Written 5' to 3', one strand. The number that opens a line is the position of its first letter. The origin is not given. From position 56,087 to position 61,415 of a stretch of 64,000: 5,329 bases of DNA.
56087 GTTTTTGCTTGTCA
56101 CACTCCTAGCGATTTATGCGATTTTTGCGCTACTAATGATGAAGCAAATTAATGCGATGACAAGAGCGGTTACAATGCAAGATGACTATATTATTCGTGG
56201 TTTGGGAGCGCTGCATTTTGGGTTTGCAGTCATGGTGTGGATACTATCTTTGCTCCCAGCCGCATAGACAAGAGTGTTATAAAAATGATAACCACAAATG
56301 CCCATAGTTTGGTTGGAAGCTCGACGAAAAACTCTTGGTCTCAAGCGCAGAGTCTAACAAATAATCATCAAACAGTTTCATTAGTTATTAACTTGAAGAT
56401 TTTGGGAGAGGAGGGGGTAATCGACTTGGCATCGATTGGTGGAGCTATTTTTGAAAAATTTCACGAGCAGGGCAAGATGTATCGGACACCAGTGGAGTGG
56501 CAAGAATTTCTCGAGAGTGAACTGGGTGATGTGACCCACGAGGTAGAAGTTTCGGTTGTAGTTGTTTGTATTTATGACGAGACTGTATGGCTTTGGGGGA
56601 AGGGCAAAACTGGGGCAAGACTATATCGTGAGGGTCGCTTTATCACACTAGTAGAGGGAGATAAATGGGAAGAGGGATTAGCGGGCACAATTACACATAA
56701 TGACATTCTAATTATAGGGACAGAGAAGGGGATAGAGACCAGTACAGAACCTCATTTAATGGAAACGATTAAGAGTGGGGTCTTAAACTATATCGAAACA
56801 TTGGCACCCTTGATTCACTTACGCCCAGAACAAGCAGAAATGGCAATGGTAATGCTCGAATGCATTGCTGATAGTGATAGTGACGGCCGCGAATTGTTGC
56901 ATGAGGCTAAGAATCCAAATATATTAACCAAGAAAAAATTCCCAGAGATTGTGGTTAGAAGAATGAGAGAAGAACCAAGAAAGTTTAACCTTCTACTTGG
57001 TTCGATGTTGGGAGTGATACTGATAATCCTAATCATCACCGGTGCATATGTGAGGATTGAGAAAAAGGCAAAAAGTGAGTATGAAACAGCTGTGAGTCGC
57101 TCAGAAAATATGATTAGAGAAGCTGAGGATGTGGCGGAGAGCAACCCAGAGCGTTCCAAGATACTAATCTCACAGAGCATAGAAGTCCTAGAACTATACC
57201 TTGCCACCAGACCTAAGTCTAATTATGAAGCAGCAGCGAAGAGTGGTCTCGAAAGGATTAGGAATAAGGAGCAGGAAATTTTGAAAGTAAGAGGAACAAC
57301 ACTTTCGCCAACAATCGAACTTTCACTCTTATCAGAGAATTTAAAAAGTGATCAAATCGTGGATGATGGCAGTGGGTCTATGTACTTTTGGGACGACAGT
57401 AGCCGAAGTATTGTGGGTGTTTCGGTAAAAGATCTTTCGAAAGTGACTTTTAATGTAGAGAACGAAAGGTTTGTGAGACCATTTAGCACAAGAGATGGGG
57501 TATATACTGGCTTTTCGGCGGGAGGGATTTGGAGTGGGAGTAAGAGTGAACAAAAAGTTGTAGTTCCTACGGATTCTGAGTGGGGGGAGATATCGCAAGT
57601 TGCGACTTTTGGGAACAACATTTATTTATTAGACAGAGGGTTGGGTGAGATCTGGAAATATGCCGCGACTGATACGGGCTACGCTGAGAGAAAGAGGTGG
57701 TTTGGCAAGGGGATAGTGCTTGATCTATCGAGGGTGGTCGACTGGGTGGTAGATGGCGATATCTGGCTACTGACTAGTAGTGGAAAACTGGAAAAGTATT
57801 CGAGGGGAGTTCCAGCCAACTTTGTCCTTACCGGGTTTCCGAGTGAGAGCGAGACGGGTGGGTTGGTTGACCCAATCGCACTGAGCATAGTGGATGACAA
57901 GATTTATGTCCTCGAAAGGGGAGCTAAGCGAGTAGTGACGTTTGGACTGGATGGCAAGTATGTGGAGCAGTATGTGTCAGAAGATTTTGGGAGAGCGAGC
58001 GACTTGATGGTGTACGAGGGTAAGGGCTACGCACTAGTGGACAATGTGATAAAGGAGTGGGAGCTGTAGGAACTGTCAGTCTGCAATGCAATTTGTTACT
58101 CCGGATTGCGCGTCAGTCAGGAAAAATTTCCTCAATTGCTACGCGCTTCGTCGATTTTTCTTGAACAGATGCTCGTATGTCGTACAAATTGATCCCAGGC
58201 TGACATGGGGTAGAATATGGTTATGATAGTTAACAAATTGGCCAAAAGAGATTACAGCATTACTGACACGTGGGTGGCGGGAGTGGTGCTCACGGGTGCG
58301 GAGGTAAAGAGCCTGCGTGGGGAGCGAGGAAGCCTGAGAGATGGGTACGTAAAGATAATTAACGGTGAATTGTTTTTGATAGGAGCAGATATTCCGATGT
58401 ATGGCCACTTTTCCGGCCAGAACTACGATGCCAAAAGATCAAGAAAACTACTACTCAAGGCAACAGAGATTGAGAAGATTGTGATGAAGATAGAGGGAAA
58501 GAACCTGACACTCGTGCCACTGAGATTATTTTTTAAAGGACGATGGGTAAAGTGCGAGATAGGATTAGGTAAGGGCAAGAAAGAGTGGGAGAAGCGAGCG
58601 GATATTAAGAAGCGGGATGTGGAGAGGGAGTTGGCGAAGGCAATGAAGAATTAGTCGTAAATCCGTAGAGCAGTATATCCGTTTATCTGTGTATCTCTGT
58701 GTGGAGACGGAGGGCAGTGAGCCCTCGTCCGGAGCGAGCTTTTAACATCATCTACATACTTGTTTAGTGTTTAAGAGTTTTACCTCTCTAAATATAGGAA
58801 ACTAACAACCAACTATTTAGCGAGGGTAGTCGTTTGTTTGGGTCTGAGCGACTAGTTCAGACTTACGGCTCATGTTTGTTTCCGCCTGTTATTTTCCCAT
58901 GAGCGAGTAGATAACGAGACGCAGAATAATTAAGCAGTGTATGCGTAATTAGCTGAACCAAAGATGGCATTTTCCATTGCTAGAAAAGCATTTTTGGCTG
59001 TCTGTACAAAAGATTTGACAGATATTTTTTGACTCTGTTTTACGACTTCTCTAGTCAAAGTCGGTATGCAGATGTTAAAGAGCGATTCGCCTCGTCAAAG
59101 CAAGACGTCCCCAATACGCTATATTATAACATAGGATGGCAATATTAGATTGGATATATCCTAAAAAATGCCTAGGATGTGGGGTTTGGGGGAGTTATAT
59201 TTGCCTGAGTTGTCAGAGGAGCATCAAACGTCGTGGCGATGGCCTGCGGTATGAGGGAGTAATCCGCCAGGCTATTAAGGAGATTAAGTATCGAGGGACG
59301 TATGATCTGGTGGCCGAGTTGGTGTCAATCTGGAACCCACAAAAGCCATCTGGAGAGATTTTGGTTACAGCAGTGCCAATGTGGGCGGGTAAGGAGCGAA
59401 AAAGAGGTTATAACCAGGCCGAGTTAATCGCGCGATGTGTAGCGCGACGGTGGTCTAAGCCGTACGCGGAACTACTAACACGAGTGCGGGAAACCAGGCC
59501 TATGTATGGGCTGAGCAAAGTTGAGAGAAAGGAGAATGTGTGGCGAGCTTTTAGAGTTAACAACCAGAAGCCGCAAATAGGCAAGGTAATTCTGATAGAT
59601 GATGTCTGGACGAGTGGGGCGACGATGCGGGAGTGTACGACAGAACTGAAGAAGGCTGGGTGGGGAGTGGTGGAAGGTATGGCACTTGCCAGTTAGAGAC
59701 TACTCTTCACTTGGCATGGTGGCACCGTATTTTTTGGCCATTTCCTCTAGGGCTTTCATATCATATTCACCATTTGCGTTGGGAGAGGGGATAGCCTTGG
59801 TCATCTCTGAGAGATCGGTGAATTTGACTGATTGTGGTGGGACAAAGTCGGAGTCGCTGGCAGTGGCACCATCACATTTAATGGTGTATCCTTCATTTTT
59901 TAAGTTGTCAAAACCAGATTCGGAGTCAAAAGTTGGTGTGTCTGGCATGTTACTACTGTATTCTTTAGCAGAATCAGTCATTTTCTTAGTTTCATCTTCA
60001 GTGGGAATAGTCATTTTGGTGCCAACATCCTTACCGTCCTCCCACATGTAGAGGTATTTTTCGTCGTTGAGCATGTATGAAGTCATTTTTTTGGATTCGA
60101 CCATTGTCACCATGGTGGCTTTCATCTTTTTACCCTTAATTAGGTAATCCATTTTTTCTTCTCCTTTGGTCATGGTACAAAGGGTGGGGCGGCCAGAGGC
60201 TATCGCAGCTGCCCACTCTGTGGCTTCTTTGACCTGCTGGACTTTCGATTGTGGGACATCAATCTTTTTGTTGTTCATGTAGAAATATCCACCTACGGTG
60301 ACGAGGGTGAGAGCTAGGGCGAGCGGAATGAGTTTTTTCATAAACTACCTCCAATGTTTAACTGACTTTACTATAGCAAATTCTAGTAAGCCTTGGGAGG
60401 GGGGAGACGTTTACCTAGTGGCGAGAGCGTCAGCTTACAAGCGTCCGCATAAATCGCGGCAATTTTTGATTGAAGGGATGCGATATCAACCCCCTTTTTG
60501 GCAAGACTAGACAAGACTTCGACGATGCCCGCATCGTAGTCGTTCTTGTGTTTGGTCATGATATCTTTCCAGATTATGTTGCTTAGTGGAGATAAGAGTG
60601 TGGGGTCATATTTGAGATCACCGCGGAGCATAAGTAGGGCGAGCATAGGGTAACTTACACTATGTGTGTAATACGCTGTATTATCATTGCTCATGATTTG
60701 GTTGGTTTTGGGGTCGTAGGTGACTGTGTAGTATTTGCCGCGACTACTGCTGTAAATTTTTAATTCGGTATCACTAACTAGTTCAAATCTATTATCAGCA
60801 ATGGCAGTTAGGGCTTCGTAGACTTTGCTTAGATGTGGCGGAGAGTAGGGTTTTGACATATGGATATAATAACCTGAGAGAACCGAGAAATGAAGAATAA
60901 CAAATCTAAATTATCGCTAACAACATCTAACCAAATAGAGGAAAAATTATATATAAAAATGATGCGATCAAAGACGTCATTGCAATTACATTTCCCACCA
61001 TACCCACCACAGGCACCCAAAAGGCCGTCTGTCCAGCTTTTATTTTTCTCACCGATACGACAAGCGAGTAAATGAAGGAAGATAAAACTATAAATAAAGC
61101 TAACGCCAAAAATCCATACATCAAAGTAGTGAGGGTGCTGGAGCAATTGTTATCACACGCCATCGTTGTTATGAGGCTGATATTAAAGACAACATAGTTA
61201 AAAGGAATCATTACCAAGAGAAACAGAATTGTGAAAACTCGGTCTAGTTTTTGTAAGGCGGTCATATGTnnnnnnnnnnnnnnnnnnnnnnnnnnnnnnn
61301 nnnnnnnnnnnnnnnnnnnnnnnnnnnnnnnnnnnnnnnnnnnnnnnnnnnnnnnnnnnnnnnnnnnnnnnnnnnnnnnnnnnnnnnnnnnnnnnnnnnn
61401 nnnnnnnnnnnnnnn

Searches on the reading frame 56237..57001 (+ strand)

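Call 52: search_protein_families(library=pfam, proteins=[window:56237-57001:+], max_evalue=5)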
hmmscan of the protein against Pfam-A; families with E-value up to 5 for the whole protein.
window:56237-57001:+ (255 aa): 1 family
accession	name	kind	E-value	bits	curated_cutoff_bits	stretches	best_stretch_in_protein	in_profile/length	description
PF18986.5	DUF5719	-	0.22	11.1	26.2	1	21-65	51-94/319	Family of unknown function (DUF5719)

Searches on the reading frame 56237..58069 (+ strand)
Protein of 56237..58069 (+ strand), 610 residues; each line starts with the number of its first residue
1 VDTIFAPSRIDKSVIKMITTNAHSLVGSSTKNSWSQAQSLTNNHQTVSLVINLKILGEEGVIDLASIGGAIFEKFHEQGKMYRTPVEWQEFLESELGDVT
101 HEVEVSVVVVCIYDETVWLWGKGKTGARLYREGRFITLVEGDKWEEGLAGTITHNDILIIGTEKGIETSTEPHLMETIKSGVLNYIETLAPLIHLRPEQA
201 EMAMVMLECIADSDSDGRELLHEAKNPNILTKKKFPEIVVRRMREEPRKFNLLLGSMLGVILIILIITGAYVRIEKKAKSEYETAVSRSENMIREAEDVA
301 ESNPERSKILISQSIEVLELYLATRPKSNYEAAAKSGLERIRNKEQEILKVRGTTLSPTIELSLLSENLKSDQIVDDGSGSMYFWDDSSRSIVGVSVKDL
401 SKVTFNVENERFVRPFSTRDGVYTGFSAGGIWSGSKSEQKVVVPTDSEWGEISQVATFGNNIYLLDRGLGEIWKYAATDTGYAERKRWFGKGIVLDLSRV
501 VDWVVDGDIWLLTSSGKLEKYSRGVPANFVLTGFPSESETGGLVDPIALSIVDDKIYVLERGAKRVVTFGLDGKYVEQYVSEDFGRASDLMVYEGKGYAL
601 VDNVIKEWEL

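Call 4: search_protein_families(library=pfam, proteins=[window:56237-58069:+], max_evalue=0.1)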
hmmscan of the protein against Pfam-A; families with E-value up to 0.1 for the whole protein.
window:56237-58069:+ (610 aa): 2 families
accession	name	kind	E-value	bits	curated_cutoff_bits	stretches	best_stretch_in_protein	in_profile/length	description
PF04415.17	DUF515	-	0.022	13.7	29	1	240-285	20-65/449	Protein of unknown function (DUF515)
PF01102.23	Glycophorin_A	-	0.035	14.8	30.1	0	251-287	62-98/114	Glycophorin A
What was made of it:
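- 55367..58069 (+): Co-directional downstream genes, probably in the same operon: a bPH_2 membrane protein (55367-56035), DUF5657 (55992-56267) and a 610-aa single-TM protein (56237-58069). Pfam (call 4).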

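Call 8: search_protein_families(library=ncbifam, proteins=[window:56237-58069:+], max_evalue=0.01)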
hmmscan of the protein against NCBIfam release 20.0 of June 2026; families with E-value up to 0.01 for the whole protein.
window:56237-58069:+ (610 aa): 0 families

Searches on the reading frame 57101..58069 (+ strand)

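Call 52: search_protein_families(library=pfam, proteins=[window:57101-58069:+], max_evalue=5)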
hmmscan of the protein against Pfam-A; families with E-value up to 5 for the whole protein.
window:57101-58069:+ (322 aa): 1 family
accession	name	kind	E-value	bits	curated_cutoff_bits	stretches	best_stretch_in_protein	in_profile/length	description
PF17170.10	DUF5128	-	0.033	13.8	22.9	1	264-307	52-142/321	6-bladed beta-propeller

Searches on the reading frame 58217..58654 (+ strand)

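Call 18: search_protein_families(library=pfam, proteins=[window:58217-58654:+], max_evalue=0.01)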
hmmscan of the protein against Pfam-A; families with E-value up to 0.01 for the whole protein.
window:58217-58654:+ (145 aa): 1 family
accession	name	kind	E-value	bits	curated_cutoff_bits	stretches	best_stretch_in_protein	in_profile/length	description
PF01668.23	SmpB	-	1.3e-48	165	27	1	4-145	2-143/143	SmpB protein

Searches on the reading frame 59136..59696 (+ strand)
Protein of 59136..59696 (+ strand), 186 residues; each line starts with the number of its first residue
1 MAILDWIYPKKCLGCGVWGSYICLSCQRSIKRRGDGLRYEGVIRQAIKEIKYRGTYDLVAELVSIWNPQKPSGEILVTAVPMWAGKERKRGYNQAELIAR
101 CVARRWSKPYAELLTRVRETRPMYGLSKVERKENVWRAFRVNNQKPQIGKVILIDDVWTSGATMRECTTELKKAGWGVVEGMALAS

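Call 18: search_protein_families(library=pfam, proteins=[window:59136-59696:+], max_evalue=0.01)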
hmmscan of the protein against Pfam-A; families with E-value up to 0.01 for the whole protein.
window:59136-59696:+ (186 aa): 2 families
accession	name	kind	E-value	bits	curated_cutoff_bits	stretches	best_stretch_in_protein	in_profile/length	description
PF18912.6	DZR_2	-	8e-05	22.8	27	1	3-31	1-32/56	Double zinc ribbon domain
PF00156.33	Pribosyltran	-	0.0018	18.1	26.3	1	144-176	83-115/158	Phosphoribosyl transferase domain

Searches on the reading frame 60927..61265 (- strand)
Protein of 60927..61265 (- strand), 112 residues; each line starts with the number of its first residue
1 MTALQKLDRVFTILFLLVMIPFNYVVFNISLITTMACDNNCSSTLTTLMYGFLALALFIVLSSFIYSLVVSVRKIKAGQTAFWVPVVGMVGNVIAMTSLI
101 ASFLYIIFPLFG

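Call 34: search_protein_families(library=pfam, proteins=[window:60927-61265:-], max_evalue=0.001)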
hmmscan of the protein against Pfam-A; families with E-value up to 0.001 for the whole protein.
window:60927-61265:- (112 aa): 1 family
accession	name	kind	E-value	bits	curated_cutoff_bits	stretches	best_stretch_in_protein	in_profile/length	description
PF19779.4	DUF6264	-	0.00087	20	31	0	52-101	122-172/183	Family of unknown function (DUF6264)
